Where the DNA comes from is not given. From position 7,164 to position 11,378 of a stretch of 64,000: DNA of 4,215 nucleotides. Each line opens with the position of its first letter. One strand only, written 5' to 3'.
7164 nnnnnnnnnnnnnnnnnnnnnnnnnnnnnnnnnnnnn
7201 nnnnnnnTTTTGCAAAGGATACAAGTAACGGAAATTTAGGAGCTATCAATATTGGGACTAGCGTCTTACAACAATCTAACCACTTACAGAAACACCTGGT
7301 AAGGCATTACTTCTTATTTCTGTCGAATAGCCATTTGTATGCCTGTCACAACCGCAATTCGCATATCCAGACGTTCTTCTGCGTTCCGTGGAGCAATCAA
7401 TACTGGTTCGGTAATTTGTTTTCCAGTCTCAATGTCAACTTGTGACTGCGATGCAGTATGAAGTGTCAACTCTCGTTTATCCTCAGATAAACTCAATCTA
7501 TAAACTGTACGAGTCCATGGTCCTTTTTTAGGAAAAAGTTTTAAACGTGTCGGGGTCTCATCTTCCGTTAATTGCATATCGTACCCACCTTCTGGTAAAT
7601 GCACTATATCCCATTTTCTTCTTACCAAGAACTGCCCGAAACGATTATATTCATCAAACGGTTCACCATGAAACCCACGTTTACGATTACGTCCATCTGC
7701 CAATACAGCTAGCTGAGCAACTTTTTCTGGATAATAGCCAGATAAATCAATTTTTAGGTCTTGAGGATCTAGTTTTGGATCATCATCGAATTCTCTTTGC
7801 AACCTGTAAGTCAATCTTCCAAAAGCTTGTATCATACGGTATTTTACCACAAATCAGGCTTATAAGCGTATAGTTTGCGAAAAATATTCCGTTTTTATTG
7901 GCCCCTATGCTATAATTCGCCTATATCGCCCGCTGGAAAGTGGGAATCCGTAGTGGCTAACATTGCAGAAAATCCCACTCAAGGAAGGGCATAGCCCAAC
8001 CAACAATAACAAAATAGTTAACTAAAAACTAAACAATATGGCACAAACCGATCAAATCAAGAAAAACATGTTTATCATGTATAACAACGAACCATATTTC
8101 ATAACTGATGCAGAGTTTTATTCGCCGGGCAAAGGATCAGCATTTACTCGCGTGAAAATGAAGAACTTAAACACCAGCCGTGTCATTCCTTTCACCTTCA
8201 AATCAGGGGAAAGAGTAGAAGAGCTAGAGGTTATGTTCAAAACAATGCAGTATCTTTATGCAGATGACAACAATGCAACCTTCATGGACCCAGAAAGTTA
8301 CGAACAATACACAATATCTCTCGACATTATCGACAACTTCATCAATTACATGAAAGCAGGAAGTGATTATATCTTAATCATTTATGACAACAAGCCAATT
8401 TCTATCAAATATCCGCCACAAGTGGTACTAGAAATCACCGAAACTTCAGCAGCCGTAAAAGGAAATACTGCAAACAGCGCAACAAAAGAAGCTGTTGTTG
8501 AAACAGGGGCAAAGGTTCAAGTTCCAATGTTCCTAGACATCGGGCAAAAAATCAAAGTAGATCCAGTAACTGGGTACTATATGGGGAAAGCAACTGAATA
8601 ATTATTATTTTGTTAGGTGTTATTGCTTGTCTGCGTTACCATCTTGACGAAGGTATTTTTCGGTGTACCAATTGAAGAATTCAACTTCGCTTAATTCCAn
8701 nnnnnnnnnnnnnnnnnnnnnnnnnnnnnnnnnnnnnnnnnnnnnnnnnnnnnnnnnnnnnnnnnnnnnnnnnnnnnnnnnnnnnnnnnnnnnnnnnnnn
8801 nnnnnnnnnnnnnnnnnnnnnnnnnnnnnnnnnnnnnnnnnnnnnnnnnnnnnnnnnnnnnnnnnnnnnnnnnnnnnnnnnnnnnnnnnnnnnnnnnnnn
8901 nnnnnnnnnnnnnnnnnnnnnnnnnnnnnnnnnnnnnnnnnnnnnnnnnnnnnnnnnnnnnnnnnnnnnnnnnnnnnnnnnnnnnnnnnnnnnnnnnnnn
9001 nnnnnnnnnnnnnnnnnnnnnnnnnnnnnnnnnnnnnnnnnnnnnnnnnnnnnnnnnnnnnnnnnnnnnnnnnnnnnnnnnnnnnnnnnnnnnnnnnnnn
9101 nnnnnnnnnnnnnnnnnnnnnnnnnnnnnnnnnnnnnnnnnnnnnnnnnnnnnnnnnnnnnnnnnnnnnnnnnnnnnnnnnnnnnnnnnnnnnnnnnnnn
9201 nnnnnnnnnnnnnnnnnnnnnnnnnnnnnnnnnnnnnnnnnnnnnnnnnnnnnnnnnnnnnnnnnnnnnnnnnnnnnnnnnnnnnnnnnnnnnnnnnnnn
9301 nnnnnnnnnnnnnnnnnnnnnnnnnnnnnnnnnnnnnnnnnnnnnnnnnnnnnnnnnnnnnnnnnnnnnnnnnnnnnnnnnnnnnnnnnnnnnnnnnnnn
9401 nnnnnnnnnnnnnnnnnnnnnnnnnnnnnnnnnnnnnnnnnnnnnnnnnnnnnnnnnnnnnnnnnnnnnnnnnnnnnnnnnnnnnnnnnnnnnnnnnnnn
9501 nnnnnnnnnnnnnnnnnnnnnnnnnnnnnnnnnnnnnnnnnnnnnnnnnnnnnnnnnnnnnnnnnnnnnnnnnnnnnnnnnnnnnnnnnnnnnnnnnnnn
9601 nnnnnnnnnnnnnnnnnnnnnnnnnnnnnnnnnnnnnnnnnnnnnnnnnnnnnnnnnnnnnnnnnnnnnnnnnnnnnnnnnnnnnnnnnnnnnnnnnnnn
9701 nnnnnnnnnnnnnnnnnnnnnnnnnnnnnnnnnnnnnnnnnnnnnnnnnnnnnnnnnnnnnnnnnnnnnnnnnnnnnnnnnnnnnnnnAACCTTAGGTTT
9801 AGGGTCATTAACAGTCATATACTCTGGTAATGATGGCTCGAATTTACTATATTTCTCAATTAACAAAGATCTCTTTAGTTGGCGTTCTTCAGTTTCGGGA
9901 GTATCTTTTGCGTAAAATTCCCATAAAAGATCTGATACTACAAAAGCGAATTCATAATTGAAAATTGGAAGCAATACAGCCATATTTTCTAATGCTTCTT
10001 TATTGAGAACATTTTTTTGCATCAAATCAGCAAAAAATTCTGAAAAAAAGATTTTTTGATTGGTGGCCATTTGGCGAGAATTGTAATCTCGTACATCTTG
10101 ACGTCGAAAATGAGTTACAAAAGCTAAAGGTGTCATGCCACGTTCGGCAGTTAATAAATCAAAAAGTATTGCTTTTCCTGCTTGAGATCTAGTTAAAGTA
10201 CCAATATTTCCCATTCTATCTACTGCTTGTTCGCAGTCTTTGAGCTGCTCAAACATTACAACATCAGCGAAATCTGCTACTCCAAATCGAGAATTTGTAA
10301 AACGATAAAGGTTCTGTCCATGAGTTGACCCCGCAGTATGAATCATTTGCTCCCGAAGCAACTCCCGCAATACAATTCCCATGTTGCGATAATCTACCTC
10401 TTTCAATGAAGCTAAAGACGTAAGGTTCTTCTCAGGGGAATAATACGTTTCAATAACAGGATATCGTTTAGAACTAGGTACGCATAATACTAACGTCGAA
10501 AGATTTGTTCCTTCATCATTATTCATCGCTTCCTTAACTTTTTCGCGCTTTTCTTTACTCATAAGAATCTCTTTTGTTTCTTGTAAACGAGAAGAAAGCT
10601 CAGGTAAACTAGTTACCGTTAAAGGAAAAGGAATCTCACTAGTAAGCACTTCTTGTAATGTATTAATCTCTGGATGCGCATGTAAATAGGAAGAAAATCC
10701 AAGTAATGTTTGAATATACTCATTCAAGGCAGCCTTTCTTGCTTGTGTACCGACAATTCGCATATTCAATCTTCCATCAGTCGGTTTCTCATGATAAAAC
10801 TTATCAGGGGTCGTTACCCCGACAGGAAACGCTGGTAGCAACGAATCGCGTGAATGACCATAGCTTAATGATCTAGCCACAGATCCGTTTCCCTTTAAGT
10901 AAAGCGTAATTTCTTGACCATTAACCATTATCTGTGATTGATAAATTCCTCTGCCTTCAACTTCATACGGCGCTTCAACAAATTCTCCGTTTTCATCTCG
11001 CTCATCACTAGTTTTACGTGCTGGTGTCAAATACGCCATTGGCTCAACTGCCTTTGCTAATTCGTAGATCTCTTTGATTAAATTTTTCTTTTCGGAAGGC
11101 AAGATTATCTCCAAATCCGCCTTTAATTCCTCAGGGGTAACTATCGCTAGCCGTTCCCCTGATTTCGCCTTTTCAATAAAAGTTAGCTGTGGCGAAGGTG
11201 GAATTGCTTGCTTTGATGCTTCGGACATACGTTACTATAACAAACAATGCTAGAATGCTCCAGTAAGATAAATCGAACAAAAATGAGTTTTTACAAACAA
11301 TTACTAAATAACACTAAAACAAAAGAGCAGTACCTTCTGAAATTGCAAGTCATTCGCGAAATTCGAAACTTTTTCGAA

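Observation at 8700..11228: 842-aa protein with a degenerate protein-kinase-like domain inserted between efp and epmA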

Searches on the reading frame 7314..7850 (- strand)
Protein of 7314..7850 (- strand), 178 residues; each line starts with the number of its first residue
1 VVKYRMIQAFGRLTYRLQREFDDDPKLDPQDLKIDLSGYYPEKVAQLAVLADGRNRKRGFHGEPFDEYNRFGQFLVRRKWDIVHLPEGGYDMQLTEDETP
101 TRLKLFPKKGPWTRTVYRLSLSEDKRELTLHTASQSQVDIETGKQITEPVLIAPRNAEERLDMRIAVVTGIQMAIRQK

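Call 3: search_protein_families(library=pfam, proteins=[window:7314-7850:-], max_evalue=1)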
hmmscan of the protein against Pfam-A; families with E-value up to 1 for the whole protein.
window:7314-7850:- (178 aa): 0 families

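Call 4: search_protein_families(library=ncbifam, proteins=[window:7314-7850:-], max_evalue=1)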
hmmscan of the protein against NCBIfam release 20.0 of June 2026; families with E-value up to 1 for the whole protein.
window:7314-7850:- (178 aa): 1 family
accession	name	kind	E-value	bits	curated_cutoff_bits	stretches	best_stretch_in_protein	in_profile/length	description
NF041174.1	SDX_Thmprot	equivalog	0.085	13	170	1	132-167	63-97/109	sulredoxin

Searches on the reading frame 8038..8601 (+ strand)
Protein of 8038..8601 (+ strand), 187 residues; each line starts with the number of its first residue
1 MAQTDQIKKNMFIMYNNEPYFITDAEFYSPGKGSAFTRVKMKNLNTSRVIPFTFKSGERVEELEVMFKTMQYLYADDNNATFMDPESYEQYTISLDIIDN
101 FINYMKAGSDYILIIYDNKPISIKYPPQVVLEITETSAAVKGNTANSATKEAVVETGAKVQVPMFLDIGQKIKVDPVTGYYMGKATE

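Call 3: search_protein_families(library=pfam, proteins=[window:8038-8601:+], max_evalue=1)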
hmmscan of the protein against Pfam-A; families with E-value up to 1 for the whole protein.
window:8038-8601:+ (187 aa): 3 families
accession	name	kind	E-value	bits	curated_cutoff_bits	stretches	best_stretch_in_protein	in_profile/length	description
PF09285.17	Elong-fact-P_C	-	4.6e-21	74.7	25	1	129-183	1-55/56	Elongation factor P, C-terminal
PF08207.18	EFP_N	-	1.6e-20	73.3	23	1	4-60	2-58/58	Elongation factor P (EF-P) KOW-like domain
PF01132.26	EFP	-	5.5e-17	61.9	27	1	68-121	1-54/54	Elongation factor P (EF-P) OB domain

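Call 4: search_protein_families(library=ncbifam, proteins=[window:8038-8601:+], max_evalue=1)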
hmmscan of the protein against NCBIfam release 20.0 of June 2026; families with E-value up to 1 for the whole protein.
window:8038-8601:+ (187 aa): 8 families
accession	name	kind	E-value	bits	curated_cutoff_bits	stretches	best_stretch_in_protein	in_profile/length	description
TIGR00038.1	efp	equivalog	1.8e-63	213.5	185.8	1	3-185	2-184/184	elongation factor P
NF001810.0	PRK00529.1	subfamily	3.9e-63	212.4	161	1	1-185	2-186/187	elongation factor P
NF011175.0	PRK14578.1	equivalog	6.1e-42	143.2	301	1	1-184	1-186/187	elongation factor P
NF003392.1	PRK04542.1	equivalog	7.7e-37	127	216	1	4-185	3-187/187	elongation factor P-like protein EfpL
TIGR02178.1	yeiP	equivalog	3.9e-32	111.9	264.05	1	5-185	3-186/186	elongation factor P-like protein YeiP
NF009090.0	PRK12426.1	equivalog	1.1e-30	106.7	226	1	1-182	1-182/185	elongation factor P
NF003076.0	PRK03999.1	equivalog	1.1e-06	28.2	138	1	3-109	7-112/129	translation initiation factor IF-5A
TIGR00037.1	eIF_5A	equivalog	8.5e-05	22.4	75.45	1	3-111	8-115/130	translation initiation factor IF-5A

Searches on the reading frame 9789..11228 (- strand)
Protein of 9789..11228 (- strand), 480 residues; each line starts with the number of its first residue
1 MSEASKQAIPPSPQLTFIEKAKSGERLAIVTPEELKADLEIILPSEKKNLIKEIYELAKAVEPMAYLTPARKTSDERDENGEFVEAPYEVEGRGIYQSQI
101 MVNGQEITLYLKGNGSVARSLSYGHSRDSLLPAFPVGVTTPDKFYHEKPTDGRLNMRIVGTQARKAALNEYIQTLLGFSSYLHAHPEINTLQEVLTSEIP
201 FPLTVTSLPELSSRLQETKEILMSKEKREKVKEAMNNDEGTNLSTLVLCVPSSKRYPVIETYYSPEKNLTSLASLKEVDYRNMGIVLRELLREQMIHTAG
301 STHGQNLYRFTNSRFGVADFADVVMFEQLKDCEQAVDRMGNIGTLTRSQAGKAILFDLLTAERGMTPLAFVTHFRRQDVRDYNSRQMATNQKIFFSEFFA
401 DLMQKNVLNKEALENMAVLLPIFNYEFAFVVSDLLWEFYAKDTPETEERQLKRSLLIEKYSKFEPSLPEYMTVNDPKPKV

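Call 33: search_solved_structures(query=A2, max_evalue=10, show_alignments=2)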
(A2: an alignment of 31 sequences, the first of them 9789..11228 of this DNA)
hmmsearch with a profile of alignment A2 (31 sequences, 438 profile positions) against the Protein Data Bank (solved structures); distinct sequences matched with E-value up to 10: 0.

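Call 41: predict_structure(alignment_id=A2)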
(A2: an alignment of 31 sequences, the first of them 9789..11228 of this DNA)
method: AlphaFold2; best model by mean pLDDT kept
length: 480 residues; sequences in the alignment: 31
mean_pLDDT: 86.8   pTM: 0.90
mean pLDDT of the five models: 86.8, 86.0, 84.9, 84.6, 83.7
residues with pLDDT >= 90: 297; 70-90: 117; 50-70: 56; < 50: 10
segments of 3 or more residues with pLDDT < 50: 1-7
pLDDT, mean of each block of 10 residues (from residue 1): 44 78 71 98 97 97 91 66 73 89 91 81 62 88 85 81 96 97 96 95 96 93 94 84 95 89 66 86 96 92 92 88 91 83 90 93 89 65 88 96 96 93 94 96 92 97 93 58
secondary structure, 60 per line:
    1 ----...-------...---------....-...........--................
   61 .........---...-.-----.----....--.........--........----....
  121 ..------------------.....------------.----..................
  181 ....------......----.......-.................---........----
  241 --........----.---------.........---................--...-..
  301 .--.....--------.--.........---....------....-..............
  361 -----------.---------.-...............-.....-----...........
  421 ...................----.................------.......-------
elements in order: E15-17 E27-30 H32-42 H45-66 E67-69 E88-91 E94-102 E105-112 H117-122 H141-144 H164-184 H191-196 E201-207 H209-225 H229-236 E243-250 H265-273 H277-292 E295-297 E323-325 E332-335 E342-345 H347-360 H384-398 H400-404 H410-439 H444-460 H467-473

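Call 45: fold_search(model_id=the predicted structure, library=pdb)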
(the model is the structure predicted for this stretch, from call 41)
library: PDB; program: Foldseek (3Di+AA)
matches with E <= 10: 448; with E <= 0.001: 0
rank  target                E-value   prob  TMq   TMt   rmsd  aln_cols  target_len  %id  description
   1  8pt5                  6.4e-03  0.87  0.23  0.30  15.2       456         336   11  ERK2 covelently bound to RU187 cyclohexenone based inhibitor (released 2024-07-24)
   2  7mis_A                9.4e-03  0.91  0.27  0.19  15.6       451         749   13  Cryo-EM structure of SidJ-SdeC-CaM reaction intermediate complex (released 2021-08-18)
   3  8pt1                  1.4e-02  0.80  0.24  0.31  13.7       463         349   10  ERK2 covelently bound to RU76 cyclohexenone based inhibitor (released 2024-07-24)
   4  8r5f                  1.7e-02  0.87  0.26  0.34  14.0       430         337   12  ERK2 covalently bound to RU83 cyclohexenone based inhibitor (released 2024-11-27)
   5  9r9j_C                1.8e-02  0.84  0.21  0.30  11.9       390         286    9  IRAK4 in complex with inhibitor (released 2025-10-01)
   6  3hgk_B                2.0e-02  0.80  0.23  0.34  12.9       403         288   10  crystal structure of effect protein AvrptoB complexed with kinase Pto (released 2009-06-23)
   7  7pqe_C                2.3e-02  0.92  0.31  0.21  15.6       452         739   12  Structure of SidJ/CaM bound to SdeA in post-catalysis state (released 2021-10-06)
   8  3hgk_C                2.4e-02  0.80  0.23  0.33  13.0       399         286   10  crystal structure of effect protein AvrptoB complexed with kinase Pto (released 2009-06-23)
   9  7nb3_AAA              2.4e-02  0.30  0.15  0.19  21.9       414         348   11  Crystal structure of human choline alpha in complex with an inhibitor (released 2021-10-13)
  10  2y9q_A                2.5e-02  0.66  0.24  0.30  14.2       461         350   11  Crystal structure of human ERK2 complexed with a MAPK docking peptide (released 2012-02-29)
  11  3kxz                  3.4e-02  0.47  0.17  0.26  14.9       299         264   12  The complex crystal structure of LCK with a probe molecule w259 (released 2010-06-23)
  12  2bdf_B                3.4e-02  0.41  0.15  0.24  17.5       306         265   13  Src kinase in complex with inhibitor AP23451 (released 2006-10-24)
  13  8bi5_A                3.6e-02  0.25  0.16  0.20  21.2       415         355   11  Crystal structure of human Choline Kinase A in complex with UNC0737 (released 2023-11-15)
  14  7nb2_AAA              3.6e-02  0.21  0.14  0.18  22.0       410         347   10  Crystal structure of human choline alpha in complex with an inhibitor (released 2021-10-13)
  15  6lxy_E                3.7e-02  0.72  0.21  0.31  12.2       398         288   10  IRAK4 in complex with inhibitor (released 2020-11-25)
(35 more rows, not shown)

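Call 83: fold_search(model_id=the predicted structure, library=viral)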
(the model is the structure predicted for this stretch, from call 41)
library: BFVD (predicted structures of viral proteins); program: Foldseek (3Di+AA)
matches with E <= 10: 110; with E <= 0.001: 0
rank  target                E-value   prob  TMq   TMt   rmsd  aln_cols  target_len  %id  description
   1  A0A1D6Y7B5            1.0e-02  0.87  0.28  0.34  17.9       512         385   11  (no name in the UniProt tables at hand)
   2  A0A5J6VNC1            1.5e-02  0.69  0.21  0.27  16.6       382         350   10  Protein kinase domain-containing protein [Megaviridae environmental sample]
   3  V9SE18                1.9e-02  0.95  0.27  0.35  11.3       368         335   11  Serine/threonine protein kinase [Tunisvirus fontaine2]
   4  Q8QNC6                2.5e-02  0.77  0.26  0.34  14.9       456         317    9  EsV-1-156 [Ectocarpus siliculosus virus 1 (isolate New Zealand/Kaikoura/1988)]
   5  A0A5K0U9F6            2.6e-02  0.57  0.21  0.17  18.4       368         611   10  Serine/threonine protein kinase [Yasminevirus sp. GU-2018]
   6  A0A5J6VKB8            4.0e-02  0.38  0.24  0.17  20.1       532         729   10  Protein kinase domain-containing protein [Megaviridae environmental sample]
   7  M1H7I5                5.8e-02  0.41  0.21  0.20  16.5       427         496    9  (no name in the UniProt tables at hand)
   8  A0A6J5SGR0            6.1e-02  0.23  0.16  0.10  18.3       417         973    9  Uncharacterized protein [uncultured Caudovirales phage]
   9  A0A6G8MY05            6.3e-02  0.69  0.22  0.39  11.8       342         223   10  Protein kinase [Cedratvirus kamchatka]
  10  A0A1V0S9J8            7.0e-02  0.47  0.25  0.21  15.4       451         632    8  Uncharacterized protein [Catovirus CTV1]
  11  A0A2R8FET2            7.3e-02  0.66  0.21  0.37  13.7       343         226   10  Serine/Threonine protein kinase [Cedratvirus Zaza IHUMI]
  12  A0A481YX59            7.7e-02  0.51  0.21  0.27  14.6       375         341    9  Putative serine/threonine protein kinase [Marseillevirus LCMAC201]
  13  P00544                8.0e-02  0.16  0.16  0.15  18.3       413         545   10  Tyrosine-protein kinase transforming protein Fgr [Feline sarcoma virus (strain Gardner-Rasheed)]
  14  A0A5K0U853            8.4e-02  0.75  0.27  0.24  13.4       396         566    9  non-specific serine/threonine protein kinase [Yasminevirus sp. GU-2018]
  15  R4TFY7                1.0e-01  0.54  0.22  0.34  12.8       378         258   10  (no name in the UniProt tables at hand)
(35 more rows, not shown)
